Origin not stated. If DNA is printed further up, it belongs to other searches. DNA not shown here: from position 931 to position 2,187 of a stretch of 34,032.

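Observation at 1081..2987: Translationally coupled glycosyltransferase + ParB/Srx-methyltransferase module with no obvious substrate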

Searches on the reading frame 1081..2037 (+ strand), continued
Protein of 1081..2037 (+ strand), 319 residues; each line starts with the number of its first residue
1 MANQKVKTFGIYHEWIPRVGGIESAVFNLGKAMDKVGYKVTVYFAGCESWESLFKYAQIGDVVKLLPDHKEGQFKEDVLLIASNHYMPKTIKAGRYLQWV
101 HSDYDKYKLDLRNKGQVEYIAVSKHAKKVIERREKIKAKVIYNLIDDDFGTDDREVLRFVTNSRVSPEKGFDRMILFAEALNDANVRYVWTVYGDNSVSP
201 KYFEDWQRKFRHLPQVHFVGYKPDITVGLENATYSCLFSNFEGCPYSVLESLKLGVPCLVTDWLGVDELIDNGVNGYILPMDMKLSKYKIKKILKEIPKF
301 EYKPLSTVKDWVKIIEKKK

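Call 80: search_dna_similar(query=window:1081-2037:+, collection=phages, mode=protein, max_rows=25, max_evalue=0.001)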
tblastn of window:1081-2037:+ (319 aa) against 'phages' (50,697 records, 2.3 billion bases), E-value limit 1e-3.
Records with a match: 11; places in all: 12; records where one place covers at least 80% of the query: 4.
Best place of each record, by identity: <60% 11.
By first word of the organism name: Butyrivibrio 4; Bacteriophage 2; Aphanizomenon 2; Staphylococcus 1; Pseudomonas 1; Planktothrix 1.
By host as written in the record: Butyrivibrio fibrisolvens DSM 3071 3; - 3; Butyrivibrio sp. 1; Staphylococcus aureus 1; Pseudomonas aeruginosa 1; Aphanizomenon flos-aquae 1; Planktothrix agardhii 1.
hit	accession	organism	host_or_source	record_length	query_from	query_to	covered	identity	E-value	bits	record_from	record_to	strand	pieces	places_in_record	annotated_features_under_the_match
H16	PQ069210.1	Butyrivibrio phage Closwp03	Butyrivibrio sp.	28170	11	283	86%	29.9%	2e-20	98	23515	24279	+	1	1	glycosyl transferase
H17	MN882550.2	Butyrivibrio phage Arawn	Butyrivibrio fibrisolvens DSM 3071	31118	11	283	86%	29.9%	2e-20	98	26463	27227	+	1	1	glycosyl transferase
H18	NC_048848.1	Butyrivibrio phage Arawn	Butyrivibrio fibrisolvens DSM 3071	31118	11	283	86%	29.9%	2e-20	98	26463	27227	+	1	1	glycosyl transferase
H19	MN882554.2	Butyrivibrio phage Idris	Butyrivibrio fibrisolvens DSM 3071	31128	11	283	86%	29.9%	2e-20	98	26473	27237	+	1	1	hypothetical protein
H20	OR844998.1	Staphylococcus phage SA 1306 Kay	Staphylococcus aureus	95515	107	279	54%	28.2%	1e-5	53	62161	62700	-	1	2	record has no annotation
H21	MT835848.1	Bacteriophage sp.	human fecal samples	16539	119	276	50%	26.2%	6e-5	50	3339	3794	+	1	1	record has no annotation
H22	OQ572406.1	Pseudomonas phage Y4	Pseudomonas aeruginosa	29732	145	281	43%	27.5%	6e-4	47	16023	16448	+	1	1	record has no annotation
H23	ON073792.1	Aphanizomenon phage Yong-DA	Aphanizomenon flos-aquae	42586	158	281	39%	27.1%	5e-4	48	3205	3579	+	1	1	glycosyltransferase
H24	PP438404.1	Aphanizomenon phage Afl-JY11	Aphanizomenon flos-aquae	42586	158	281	39%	27.1%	5e-4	48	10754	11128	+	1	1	hypothetical protein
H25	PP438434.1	Planktothrix phage Pag-JY44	Planktothrix agardhii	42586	158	281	39%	27.1%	5e-4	48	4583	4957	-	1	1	hypothetical protein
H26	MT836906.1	Bacteriophage sp.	human fecal samples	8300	160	280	38%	27.4%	1e-7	59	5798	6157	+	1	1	record has no annotation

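Call 81: get_annotated_region(hit=H18, flank=6000)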
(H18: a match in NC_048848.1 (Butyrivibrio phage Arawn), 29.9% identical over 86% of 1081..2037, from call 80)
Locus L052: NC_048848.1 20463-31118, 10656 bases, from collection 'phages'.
description: Butyrivibrio phage Arawn, complete genome.
organism: Butyrivibrio phage Arawn (NCBI taxid 2724180)
taxonomy: Viruses; Duplodnaviria; Heunggongvirae; Uroviricota; Caudoviricetes; Arawnvirus; Arawnvirus arawn
host: Butyrivibrio fibrisolvens DSM 3071; source: -; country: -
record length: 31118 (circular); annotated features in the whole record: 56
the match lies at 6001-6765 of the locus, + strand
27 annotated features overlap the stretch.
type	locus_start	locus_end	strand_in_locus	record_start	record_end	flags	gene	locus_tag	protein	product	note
CDS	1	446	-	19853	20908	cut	-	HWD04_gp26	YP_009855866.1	hypothetical protein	Hypothetical possible coding region with unknown function. ORF predicted by GeneMarkS-2, Glimmer3, Phanotate-v1.1.2, ...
CDS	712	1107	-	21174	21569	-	-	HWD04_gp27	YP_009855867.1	transcriptional regulator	Hypothetical possible coding region with unknown function. ORF predicted by GeneMarkS-2, Glimmer3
regulatory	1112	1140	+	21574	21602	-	-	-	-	promoter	promoter predicted by PhagePromoter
CDS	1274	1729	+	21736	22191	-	-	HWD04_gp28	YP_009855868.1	hypothetical protein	Hypothetical possible coding region with unknown function. ORF predicted by GeneMarkS-2, Glimmer3, Phanotate-v1.1.2, ...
CDS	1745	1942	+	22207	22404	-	-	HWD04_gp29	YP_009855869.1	hypothetical protein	Hypothetical possible coding region with unknown function. ORF predicted by Glimmer3, Phanotate-v1.1.2, Prodigal-v2.6.3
CDS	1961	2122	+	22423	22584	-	-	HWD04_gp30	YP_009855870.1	hypothetical protein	Hypothetical possible coding region with unknown function. ORF predicted by GeneMarkS-2, Glimmer3, Phanotate-v1.1.2, ...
CDS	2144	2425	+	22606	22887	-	-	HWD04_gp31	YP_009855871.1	hypothetical protein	Hypothetical possible coding region with unknown function. ORF predicted by GeneMarkS-2, Glimmer3, Phanotate-v1.1.2, ...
CDS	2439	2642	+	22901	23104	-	-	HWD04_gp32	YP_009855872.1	hypothetical protein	Hypothetical possible coding region with unknown function. ORF predicted by GeneMarkS-2, Glimmer3, Phanotate-v1.1.2, ...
CDS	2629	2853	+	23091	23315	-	-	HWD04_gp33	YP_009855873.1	hypothetical protein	Pfam Helix-turn-ghelix domain (PF12728.7), TIGRfam DNA binding domain (TIGR01764). ORF predicted by GeneMarkS-2, ...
CDS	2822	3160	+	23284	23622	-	-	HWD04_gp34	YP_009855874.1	hypothetical protein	Hypothetical possible coding region with unknown function. ORF predicted by GeneMarkS-2, Glimmer3, Phanotate-v1.1.2, ...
CDS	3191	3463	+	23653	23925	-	-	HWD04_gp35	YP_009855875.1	hypothetical protein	Hypothetical possible coding region with unknown function. ORF predicted by GeneMarkS-2, Glimmer3, Phanotate-v1.1.2, ...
CDS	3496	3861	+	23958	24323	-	-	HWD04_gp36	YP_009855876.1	hypothetical protein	Hypothetical possible coding region with unknown function. ORF predicted by GeneMarkS-2, Phanotate-v1.1.2, ...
CDS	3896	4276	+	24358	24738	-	-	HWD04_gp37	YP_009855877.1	hypothetical protein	Hypothetical possible coding region with unknown function. ORF predicted by GeneMarkS-2, Glimmer3, Phanotate-v1.1.2, ...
CDS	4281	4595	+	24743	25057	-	-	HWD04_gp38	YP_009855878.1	hypothetical protein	Hypothetical possible coding region with unknown function. ORF predicted by GeneMarkS-2, Glimmer3, Phanotate-v1.1.2, ...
CDS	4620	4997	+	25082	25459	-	-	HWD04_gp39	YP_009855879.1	nucleoside 2-deoxyribosyltransferase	Similar to CMP glycosidase in Gordonia phage Vendetta (YP_009274002.1) and Gordonia phage Splinter (YP_009275424.1). ...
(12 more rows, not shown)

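Call 83: search_protein_families(library=pfam, proteins=[L052:5965-7041:+, L052:4620-4994:+, L052:4984-5358:+], max_evalue=0.01)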
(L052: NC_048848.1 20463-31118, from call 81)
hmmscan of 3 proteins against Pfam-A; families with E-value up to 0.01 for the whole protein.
L052:5965-7041:+ (359 aa): 3 families
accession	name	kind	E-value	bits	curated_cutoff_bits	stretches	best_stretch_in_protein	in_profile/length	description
PF00534.26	Glycos_transf_1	-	4.4e-11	43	26.4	1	204-265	82-142/172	Glycosyl transferases group 1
PF13692.12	Glyco_trans_1_4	-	8e-09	36.3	27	1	198-265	60-126/142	Glycosyl transferases group 1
PF13439.12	Glyco_transf_4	-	0.0059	17.1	28.5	0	21-55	1-36/170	Glycosyltransferase Family 4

L052:4620-4994:+ (125 aa): 1 family
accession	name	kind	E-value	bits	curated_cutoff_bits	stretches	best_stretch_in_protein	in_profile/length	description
PF24963.1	DUF7768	-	2.7e-28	98.6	26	1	2-102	1-96/98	Domain of unknown function (DUF7768)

L052:4984-5358:+ (125 aa): 0 families

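Call 95: search_solved_structures(query=A7, max_evalue=10, show_alignments=2)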
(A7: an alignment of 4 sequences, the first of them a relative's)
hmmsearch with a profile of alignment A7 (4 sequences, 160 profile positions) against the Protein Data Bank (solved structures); distinct sequences matched with E-value up to 10: 24.
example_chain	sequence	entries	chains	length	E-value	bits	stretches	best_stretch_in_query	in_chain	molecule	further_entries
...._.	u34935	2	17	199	0.015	18.2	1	2-39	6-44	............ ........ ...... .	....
2p0e_A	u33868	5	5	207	0.017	18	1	2-39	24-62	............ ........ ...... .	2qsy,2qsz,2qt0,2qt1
3d3q_A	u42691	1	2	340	0.056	16.4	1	1-50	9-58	tRNA delta(2)-isopentenylpyrophosphate transferase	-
4r2h_A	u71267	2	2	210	0.14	15.1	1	93-138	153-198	STIV B204 ATPase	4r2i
1q3t_A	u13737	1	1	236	0.18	14.7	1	2-51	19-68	Cytidylate kinase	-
3nyj_A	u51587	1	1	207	0.3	14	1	85-149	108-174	Amyloid beta A4 protein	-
4eun_A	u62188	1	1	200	0.3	14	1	2-54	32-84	thermoresistant glucokinase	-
3nyl_A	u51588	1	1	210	0.32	13.9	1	85-149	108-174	Amyloid beta (A4) protein (Peptidase nexin-II, Alzheimer disease), isoform CRA_b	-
3umh_A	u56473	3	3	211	0.33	13.9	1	86-149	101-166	Amyloid beta A4 protein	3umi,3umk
6ic0_A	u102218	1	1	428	0.39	13.7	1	1-33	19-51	6-phosphofructo-2-kinase/fructose-2,6-bisphosphatase 3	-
6iby_A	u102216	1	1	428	0.39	13.7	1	1-33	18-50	6-phosphofructo-2-kinase/fructose-2,6-bisphosphatase 3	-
6ibx_A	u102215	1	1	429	0.39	13.7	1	1-33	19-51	6-phosphofructo-2-kinase/fructose-2,6-bisphosphatase 3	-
6ibz_A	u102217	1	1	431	0.39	13.7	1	1-33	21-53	6-phosphofructo-2-kinase/fructose-2,6-bisphosphatase 3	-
4d4j_A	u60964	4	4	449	0.42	13.5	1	1-33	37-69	6-PHOSPHOFRUCTO-2-KINASE/FRUCTOSE-2,6-BISPHOSPHATASE 3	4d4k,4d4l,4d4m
3bif_A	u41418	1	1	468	0.45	13.4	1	1-33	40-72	PROTEIN (6-PHOSPHOFRUCTO-2-KINASE/ FRUCTOSE-2,6-BISPHOSPHATASE)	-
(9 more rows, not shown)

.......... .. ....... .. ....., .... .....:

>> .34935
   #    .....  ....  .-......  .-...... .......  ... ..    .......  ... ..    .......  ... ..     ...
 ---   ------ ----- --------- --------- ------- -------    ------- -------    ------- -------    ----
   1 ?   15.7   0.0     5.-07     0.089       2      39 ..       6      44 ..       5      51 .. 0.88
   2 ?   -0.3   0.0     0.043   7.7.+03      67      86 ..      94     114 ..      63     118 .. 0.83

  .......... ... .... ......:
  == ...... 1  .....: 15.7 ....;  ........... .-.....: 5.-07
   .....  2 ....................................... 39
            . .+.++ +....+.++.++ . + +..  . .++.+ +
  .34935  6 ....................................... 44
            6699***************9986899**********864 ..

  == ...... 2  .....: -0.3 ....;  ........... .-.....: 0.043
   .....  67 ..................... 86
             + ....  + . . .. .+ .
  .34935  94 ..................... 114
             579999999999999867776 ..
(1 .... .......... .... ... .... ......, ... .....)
